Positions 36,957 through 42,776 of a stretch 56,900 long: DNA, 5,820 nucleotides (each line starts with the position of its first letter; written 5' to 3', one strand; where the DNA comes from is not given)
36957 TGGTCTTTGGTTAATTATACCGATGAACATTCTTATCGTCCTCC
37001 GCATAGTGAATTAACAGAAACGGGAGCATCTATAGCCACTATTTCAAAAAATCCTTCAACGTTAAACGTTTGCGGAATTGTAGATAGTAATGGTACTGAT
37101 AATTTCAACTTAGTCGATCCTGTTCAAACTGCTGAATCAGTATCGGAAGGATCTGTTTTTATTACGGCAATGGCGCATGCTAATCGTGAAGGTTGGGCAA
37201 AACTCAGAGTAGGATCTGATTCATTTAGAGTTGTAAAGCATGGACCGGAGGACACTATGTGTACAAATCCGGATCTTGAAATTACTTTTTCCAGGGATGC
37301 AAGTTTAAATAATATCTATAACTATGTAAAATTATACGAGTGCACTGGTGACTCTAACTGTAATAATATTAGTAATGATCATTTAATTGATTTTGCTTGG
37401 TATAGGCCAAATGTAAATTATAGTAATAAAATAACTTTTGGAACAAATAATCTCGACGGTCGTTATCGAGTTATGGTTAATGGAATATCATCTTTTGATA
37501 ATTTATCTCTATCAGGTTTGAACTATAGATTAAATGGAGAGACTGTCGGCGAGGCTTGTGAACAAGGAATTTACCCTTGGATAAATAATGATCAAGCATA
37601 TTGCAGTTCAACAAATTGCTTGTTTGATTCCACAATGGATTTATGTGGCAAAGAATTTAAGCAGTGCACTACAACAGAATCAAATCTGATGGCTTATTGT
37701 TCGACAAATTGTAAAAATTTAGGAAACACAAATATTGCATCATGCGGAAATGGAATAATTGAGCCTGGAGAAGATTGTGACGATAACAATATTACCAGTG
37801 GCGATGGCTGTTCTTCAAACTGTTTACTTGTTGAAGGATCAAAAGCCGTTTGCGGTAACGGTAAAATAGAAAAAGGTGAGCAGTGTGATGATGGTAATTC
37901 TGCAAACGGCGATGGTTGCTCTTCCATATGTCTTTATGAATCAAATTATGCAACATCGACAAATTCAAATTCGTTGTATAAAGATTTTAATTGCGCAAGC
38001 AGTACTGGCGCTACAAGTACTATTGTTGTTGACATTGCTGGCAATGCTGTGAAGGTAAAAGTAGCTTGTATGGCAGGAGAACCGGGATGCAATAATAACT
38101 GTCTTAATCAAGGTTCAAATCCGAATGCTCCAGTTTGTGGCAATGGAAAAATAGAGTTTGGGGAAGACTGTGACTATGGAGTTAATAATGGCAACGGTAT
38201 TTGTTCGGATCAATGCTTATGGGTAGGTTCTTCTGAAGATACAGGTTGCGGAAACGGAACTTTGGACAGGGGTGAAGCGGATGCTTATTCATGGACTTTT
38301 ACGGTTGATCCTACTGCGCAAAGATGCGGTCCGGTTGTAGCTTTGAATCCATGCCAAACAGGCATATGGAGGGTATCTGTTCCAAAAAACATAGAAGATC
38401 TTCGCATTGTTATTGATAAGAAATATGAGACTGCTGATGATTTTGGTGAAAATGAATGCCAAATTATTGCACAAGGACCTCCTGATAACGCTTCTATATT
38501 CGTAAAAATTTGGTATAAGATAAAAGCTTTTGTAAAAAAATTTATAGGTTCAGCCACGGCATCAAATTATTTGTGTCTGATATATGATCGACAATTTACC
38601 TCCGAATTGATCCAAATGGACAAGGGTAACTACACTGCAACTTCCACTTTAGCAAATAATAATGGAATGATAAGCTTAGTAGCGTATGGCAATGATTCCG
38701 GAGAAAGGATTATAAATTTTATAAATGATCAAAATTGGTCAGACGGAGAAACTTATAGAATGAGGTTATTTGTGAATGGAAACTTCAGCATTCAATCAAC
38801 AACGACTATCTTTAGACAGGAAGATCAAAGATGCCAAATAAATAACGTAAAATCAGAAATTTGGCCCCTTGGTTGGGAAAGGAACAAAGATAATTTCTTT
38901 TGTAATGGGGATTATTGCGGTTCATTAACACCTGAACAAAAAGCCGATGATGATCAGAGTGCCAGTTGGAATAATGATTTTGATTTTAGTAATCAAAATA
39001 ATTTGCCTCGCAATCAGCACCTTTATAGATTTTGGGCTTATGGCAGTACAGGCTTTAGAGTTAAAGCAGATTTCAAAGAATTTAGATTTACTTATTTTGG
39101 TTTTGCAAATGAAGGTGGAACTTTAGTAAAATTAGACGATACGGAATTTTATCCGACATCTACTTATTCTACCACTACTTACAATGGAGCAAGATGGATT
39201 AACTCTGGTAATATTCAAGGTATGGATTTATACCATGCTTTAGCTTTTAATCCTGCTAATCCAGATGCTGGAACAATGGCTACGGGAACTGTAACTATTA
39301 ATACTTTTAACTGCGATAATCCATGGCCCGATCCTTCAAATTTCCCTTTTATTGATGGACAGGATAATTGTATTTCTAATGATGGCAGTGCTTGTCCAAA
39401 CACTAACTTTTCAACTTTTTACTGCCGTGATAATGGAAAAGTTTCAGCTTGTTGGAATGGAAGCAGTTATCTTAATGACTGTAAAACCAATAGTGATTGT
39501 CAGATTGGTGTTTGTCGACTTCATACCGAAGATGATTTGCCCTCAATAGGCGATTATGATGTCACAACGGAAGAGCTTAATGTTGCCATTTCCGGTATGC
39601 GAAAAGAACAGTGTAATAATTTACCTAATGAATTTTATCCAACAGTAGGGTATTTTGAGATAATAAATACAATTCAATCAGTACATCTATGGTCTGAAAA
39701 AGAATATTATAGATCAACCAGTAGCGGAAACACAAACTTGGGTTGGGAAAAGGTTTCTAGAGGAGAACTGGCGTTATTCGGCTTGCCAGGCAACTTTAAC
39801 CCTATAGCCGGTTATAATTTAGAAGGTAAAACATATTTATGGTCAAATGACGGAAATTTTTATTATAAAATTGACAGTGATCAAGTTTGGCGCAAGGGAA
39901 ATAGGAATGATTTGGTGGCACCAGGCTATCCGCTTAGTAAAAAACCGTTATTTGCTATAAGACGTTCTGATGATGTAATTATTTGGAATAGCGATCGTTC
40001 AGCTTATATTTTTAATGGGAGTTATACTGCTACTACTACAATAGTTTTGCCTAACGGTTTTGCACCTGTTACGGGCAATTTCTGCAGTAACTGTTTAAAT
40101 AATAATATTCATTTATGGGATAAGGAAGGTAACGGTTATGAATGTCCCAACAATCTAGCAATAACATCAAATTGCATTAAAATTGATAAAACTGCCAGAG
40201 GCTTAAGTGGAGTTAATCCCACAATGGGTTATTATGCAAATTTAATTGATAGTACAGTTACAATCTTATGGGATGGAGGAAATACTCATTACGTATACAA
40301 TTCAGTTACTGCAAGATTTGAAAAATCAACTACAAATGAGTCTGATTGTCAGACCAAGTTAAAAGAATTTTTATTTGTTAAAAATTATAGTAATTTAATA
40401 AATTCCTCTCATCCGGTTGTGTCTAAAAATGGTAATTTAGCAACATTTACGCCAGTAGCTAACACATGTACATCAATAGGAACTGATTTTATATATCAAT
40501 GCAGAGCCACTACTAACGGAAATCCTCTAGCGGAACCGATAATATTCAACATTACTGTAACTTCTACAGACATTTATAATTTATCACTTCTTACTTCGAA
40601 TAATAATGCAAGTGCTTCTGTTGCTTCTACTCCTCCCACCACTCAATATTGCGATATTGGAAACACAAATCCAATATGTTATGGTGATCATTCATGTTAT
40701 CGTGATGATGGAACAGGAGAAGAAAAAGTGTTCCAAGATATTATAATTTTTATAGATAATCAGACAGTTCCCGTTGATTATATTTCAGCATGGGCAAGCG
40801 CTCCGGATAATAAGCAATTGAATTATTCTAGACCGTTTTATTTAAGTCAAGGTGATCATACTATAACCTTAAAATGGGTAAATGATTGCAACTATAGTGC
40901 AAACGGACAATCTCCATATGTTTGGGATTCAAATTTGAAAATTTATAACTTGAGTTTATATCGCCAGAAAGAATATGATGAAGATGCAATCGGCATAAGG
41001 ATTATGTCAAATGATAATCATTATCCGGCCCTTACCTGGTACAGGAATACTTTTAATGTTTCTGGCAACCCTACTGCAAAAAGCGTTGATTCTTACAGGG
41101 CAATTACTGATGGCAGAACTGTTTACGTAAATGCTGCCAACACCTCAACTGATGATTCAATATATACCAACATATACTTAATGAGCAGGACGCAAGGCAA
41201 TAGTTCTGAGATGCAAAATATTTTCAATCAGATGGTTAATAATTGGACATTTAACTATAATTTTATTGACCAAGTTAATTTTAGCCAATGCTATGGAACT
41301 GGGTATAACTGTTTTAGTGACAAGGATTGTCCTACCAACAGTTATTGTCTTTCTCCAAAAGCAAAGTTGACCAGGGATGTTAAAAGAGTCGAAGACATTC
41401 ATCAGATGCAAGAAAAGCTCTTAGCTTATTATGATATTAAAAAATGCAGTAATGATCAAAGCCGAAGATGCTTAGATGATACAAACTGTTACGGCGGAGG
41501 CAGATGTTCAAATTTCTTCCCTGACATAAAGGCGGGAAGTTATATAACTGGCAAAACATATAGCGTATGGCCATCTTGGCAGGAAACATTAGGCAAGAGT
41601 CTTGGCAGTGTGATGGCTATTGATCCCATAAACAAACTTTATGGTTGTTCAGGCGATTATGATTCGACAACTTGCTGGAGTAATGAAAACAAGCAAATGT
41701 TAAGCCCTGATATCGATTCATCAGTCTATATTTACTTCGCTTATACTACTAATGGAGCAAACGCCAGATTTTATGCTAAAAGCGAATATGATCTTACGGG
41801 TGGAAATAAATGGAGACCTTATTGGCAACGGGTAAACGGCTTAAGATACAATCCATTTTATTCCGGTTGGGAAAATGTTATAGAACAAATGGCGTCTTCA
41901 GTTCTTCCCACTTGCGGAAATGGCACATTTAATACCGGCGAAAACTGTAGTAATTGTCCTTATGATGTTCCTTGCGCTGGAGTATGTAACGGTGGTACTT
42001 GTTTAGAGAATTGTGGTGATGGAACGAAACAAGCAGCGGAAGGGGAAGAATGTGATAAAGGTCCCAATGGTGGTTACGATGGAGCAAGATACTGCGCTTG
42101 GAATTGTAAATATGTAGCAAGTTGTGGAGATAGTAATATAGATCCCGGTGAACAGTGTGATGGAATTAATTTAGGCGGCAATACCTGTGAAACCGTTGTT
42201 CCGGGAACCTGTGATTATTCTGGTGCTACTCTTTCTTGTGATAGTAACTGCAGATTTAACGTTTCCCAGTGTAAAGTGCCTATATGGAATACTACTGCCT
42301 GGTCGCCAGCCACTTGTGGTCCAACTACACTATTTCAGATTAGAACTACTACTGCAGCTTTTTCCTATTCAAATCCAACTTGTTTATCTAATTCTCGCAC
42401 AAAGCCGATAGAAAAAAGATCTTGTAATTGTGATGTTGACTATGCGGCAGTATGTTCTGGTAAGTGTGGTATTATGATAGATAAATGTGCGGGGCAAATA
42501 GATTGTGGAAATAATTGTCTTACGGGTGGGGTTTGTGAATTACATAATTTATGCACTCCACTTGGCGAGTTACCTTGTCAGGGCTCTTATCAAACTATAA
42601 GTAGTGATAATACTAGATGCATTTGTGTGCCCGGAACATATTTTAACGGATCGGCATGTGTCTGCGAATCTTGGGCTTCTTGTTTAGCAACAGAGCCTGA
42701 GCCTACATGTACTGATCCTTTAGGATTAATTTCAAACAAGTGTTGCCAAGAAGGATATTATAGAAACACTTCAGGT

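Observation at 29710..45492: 15.8-kb operon: two giant Cys-rich surface proteins with pilin-like anchors plus two Ca-repeat membrane proteins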

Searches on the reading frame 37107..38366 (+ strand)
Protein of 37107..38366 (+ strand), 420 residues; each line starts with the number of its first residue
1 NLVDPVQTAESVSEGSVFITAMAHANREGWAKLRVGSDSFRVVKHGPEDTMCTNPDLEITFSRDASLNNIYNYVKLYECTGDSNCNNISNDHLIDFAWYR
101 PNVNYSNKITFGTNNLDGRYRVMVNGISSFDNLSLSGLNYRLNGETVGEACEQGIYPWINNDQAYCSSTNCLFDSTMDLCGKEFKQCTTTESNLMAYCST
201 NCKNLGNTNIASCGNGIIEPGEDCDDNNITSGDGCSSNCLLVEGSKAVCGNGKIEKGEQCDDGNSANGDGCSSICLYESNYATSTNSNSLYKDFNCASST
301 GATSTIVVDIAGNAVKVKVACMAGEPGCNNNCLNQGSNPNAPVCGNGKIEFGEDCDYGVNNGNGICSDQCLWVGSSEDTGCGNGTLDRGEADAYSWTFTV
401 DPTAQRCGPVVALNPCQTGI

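Call 35: search_protein_families(library=pfam, proteins=[window:37107-38366:+], max_evalue=1)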
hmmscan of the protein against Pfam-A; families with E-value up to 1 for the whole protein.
window:37107-38366:+ (420 aa): 1 family
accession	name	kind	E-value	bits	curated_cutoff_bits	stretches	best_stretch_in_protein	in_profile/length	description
PF13948.11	DUF4215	-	2.7e-07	31.2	27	2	248-275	20-46/47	Domain of unknown function (DUF4215)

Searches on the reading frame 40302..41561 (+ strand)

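Call 35: search_protein_families(library=pfam, proteins=[window:40302-41561:+], max_evalue=1)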
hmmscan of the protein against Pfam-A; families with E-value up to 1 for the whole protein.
window:40302-41561:+ (420 aa): 2 families
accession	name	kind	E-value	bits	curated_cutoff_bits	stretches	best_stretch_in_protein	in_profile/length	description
PF04706.18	Dickkopf_N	-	0.0011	19.7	25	1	337-353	2-18/51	Dickkopf N-terminal cysteine-rich region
PF15270.11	ACI44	-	0.31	11.7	27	0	385-403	1-19/65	Metallo-carboxypeptidase inhibitor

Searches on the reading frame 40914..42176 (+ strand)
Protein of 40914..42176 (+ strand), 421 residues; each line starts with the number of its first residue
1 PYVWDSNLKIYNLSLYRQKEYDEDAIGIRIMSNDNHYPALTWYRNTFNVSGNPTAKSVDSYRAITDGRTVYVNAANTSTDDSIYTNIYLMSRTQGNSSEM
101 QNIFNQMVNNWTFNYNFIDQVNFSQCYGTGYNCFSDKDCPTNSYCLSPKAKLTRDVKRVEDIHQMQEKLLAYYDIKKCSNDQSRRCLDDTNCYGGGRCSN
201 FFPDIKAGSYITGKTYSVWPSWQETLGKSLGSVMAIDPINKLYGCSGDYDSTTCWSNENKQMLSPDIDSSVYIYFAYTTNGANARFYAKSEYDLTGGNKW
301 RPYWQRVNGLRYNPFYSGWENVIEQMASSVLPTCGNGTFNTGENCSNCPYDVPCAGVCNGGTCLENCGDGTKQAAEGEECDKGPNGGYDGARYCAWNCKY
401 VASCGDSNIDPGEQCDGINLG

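Call 52: search_solved_structures(query=A2, max_evalue=1, show_alignments=2)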
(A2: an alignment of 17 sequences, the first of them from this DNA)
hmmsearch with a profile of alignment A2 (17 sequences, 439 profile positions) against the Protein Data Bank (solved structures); distinct sequences matched with E-value up to 1: 14.
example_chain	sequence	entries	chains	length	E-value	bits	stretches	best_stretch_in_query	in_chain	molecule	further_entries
9yfg_Da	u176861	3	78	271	0.49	12.4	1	195-255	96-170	Sodium-type flagellar protein MotY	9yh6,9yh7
9ydo_Da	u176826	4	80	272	0.49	12.4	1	195-255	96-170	Sodium-type flagellar protein MotY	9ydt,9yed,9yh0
9qam_A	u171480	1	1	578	0.52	12.3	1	107-208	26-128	Angiotensin-converting enzyme, soluble form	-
4c2r_A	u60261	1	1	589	0.57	12.2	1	97-208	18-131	ANGIOTENSIN-CONVERTING ENZYME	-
2ydm_A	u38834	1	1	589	0.57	12.2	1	97-208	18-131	ANGIOTENSIN CONVERTING ENZYME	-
4c2p_A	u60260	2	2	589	0.57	12.2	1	97-208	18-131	ANGIOTENSIN-CONVERTING ENZYME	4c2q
1o86_A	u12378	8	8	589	0.57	12.2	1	97-208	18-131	ANGIOTENSIN CONVERTING ENZYME | ANGIOTENSIN-CONVERTING ENZYME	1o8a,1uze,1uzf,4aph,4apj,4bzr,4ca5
2xy9_A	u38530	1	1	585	0.57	12.2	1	97-208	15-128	ANGIOTENSIN-CONVERTING ENZYME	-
4c2n_A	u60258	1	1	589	0.57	12.2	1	97-208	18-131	ANGIOTENSIN-CONVERTING ENZYME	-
4c2o_A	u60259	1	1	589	0.57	12.2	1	97-208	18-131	ANGIOTENSIN-CONVERTING ENZYME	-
9yec_Da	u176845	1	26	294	0.57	12.2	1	195-255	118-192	Sodium-type flagellar protein MotY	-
2iux_A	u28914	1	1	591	0.57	12.2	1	97-208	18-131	ANGIOTENSIN-CONVERTING ENZYME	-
2oc2_A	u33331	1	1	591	0.57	12.2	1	97-208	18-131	Angiotensin-converting enzyme, somatic isoform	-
2iul_A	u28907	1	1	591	0.77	11.8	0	97-208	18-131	ANGIOTENSIN-CONVERTING ENZYME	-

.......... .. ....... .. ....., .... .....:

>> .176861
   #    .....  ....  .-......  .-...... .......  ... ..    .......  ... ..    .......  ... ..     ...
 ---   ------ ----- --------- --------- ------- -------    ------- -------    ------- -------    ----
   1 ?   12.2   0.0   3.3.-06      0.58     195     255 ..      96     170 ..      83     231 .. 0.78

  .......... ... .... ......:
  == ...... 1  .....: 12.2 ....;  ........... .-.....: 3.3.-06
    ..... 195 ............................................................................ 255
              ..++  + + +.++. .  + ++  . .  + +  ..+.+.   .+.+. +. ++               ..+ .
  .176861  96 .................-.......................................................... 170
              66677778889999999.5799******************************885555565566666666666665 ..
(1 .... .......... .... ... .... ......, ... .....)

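Call 54: search_protein_families(library=pfam, alignment_id=A2, max_evalue=1)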
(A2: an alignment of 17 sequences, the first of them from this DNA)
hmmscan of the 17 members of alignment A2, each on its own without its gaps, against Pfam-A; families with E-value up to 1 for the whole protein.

A. member 1, seq(421 aa): 3 families
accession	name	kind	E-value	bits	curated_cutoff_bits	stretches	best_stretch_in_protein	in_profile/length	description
PF13948.11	DUF4215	-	0.0068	17.1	27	1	359-394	11-46/47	Domain of unknown function (DUF4215)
PF04706.18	Dickkopf_N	-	0.032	15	25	1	133-149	2-18/51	Dickkopf N-terminal cysteine-rich region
PF15270.11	ACI44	-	0.048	14.3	27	0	181-199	1-19/65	Metallo-carboxypeptidase inhibitor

B. families by the number of members that match (of 17 scanned): 9 families
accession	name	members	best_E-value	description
PF13948.11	DUF4215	8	3.4e-05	Domain of unknown function (DUF4215)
PF04706.18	Dickkopf_N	3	0.032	Dickkopf N-terminal cysteine-rich region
PF02412.23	TSP_3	1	3.7e-07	Thrombospondin type 3 repeat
PF00853.24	Runt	1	9.1e-05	Runt domain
PF15270.11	ACI44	1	0.048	Metallo-carboxypeptidase inhibitor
PF21164.2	Dumpy_DPY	1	0.053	Dumpy, DPY module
PF13248.11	Zn_ribbon_3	1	0.094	zinc-ribbon domain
PF12117.13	NS1_C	1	0.25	Parvovirus non-structural protein 1, C-terminal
PF13240.11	Zn_Ribbon_1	1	0.31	zinc-ribbon domain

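Call 59: predict_structure(alignment_id=A2)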
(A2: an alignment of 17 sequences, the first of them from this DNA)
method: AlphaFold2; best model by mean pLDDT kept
length: 421 residues; sequences in the alignment: 17
mean_pLDDT: 70.8   pTM: 0.71
mean pLDDT of the five models: 70.8, 64.9, 60.9, 60.0, 58.7
residues with pLDDT >= 90: 98; 70-90: 155; 50-70: 65; < 50: 103
segments of 3 or more residues with pLDDT < 50: 1-8, 328-405, 407-421
pLDDT, mean of each block of 10 residues (from residue 1): 41 57 81 90 88 93 95 88 89 89 93 80 79 91 89 92 90 90 90 90 65 75 81 87 82 78 74 73 78 69 65 68 54 38 39 33 33 42 34 34 44 38 30
secondary structure, 60 per line:
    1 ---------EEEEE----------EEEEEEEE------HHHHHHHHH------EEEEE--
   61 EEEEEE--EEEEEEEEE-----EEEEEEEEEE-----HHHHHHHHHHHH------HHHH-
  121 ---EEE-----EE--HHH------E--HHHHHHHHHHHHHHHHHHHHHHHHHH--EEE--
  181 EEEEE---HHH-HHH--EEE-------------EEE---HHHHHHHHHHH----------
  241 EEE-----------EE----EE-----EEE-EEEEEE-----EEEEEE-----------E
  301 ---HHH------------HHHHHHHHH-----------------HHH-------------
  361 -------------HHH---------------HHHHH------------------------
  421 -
elements in order: E10-14 E25-32 H39-47 E54-58 E61-66 E69-77 E83-92 H98-109 H116-119 E124-126 H148-173 E176-178 E181-185 E198-200 E214-216 H220-230 E241-243 E268-270 E272-277 E283-288 H319-327 H392-396

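Call 61: fold_search(model_id=the predicted structure, library=pdb)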
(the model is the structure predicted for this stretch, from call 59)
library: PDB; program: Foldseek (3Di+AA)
matches with E <= 10: 1272; with E <= 0.001: 0
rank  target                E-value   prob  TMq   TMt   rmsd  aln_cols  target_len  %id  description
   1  6e8a_B                7.1e-03  0.90  0.15  0.35   6.7       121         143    7  Crystal structure of DcrB from Salmonella enterica at 1.92 Angstroms resolution (released 2018-10-31)
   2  3nr4_B                4.0e-02  0.13  0.07  0.13  15.4       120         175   13  Pyrabactin-bound PYL2 (released 2010-07-14)
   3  6xrr_A                5.3e-02  0.87  0.17  0.39   7.5       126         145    8  Structure of SciW bound to the Rhs1 Transmembrane Domain from Salmonella typhimurium (released 2020-12-30)
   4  6e8a_A                8.5e-02  0.44  0.15  0.32   6.7       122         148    8  Crystal structure of DcrB from Salmonella enterica at 1.92 Angstroms resolution (released 2018-10-31)
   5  9gnl_A                8.5e-02  0.18  0.09  0.16   9.1       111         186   13  X-ray crystal structure of VvPYL1 with ABA (released 2024-10-16)
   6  1e5p_C                1.0e-01  0.15  0.07  0.18  14.3       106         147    9  Crystal structure of aphrodisin, a sex pheromone from female hamster (released 2001-07-26)
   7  4ds8_A                1.1e-01  0.11  0.08  0.14  16.3       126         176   17  Complex structure of abscisic acid receptor PYL3-(+)-ABA-HAB1 in the presence of Mn2+ (released 2012-06-06)
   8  9mvg_E                1.2e-01  0.44  0.15  0.34   7.0       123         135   11  Structure of SciW variant L66A bound to the Rhs1 transmembrane domain (released 2026-01-28)
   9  3fiq_B                1.2e-01  0.15  0.08  0.18  12.9       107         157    5  Odorant Binding Protein OBP1 (released 2009-05-19)
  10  1e5p_B                1.3e-01  0.18  0.07  0.18  14.3       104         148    8  Crystal structure of aphrodisin, a sex pheromone from female hamster (released 2001-07-26)
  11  1e5p_A                1.3e-01  0.14  0.07  0.17  14.3       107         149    9  Crystal structure of aphrodisin, a sex pheromone from female hamster (released 2001-07-26)
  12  6xrr_B                1.4e-01  0.66  0.17  0.38   6.8       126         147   10  Structure of SciW bound to the Rhs1 Transmembrane Domain from Salmonella typhimurium (released 2020-12-30)
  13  9mvg_B                1.5e-01  0.60  0.15  0.37  11.9       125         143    6  Structure of SciW variant L66A bound to the Rhs1 transmembrane domain (released 2026-01-28)
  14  4odd_B                1.5e-01  0.23  0.07  0.18  11.2        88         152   11  Crystal structure of a dog lipocalin allergen (released 2014-06-04)
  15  3gek_C                1.5e-01  0.10  0.09  0.18  10.1       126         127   12  Crystal structure of putative thioesterase yhdA from Lactococcus lactis. Northeast Structural Genomics Consortium Targ (released 2009-03-17)
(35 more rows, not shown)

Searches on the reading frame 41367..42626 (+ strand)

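Call 35: search_protein_families(library=pfam, proteins=[window:41367-42626:+], max_evalue=1)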
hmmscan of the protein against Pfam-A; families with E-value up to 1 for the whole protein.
window:41367-42626:+ (420 aa): 1 family
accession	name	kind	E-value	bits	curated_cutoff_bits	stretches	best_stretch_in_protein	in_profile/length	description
PF13948.11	DUF4215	-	0.018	15.8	27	1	208-243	11-46/47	Domain of unknown function (DUF4215)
